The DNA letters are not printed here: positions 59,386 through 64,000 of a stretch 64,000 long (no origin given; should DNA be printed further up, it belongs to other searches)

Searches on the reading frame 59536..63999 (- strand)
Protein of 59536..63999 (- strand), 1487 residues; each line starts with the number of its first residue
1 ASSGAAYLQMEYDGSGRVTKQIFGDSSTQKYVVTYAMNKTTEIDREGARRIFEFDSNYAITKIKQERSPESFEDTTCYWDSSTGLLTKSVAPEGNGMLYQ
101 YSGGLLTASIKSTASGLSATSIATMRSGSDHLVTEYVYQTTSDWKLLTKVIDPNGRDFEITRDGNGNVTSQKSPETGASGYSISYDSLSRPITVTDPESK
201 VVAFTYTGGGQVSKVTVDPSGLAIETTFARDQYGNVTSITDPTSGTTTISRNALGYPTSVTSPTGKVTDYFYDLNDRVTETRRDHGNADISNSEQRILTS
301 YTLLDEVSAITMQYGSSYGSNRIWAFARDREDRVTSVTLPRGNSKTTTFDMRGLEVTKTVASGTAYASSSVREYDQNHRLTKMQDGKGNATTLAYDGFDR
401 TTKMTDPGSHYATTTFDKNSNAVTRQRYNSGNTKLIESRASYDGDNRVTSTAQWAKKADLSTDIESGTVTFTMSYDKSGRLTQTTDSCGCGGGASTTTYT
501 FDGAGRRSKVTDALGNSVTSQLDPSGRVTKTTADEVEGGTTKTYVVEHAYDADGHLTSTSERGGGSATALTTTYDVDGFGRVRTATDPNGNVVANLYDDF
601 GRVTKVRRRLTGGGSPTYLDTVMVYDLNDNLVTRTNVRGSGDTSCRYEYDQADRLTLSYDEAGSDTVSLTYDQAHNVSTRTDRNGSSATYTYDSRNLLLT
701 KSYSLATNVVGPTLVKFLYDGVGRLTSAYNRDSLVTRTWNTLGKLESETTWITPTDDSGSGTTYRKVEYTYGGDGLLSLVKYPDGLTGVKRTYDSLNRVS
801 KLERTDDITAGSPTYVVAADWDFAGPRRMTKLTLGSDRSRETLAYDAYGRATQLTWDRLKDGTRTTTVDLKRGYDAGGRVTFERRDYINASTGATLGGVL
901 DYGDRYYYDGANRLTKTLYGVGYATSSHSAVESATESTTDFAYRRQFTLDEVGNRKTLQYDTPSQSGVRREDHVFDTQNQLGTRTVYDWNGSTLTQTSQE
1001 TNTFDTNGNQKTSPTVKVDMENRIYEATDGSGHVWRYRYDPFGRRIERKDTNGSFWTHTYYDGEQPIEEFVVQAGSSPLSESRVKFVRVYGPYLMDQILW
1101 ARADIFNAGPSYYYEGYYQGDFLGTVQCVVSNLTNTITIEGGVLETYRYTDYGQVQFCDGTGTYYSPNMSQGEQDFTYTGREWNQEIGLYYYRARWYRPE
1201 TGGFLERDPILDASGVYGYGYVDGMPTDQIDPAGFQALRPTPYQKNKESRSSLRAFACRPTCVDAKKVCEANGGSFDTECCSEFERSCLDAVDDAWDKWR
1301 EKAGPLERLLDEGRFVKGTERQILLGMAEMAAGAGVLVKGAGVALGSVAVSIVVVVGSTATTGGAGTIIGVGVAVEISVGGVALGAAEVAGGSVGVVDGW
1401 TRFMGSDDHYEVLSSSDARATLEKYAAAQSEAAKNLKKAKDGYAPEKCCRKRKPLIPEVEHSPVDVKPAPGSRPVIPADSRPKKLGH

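Call 69: search_protein_families(library=pfam, max_evalue=0.001, proteins=[window:59536-63999:-])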
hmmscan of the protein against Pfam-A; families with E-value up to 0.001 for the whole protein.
window:59536-63999:- (1487 aa): 2 families
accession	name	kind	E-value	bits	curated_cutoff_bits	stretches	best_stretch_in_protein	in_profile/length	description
PF05593.20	RHS_repeat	-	2.2e-47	159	22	6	374-408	1-35/38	RHS Repeat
PF15283.12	DUF4595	-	2e-05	25.1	34.2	1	473-576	1-109/202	Domain of unknown function (DUF4595) with porin-like fold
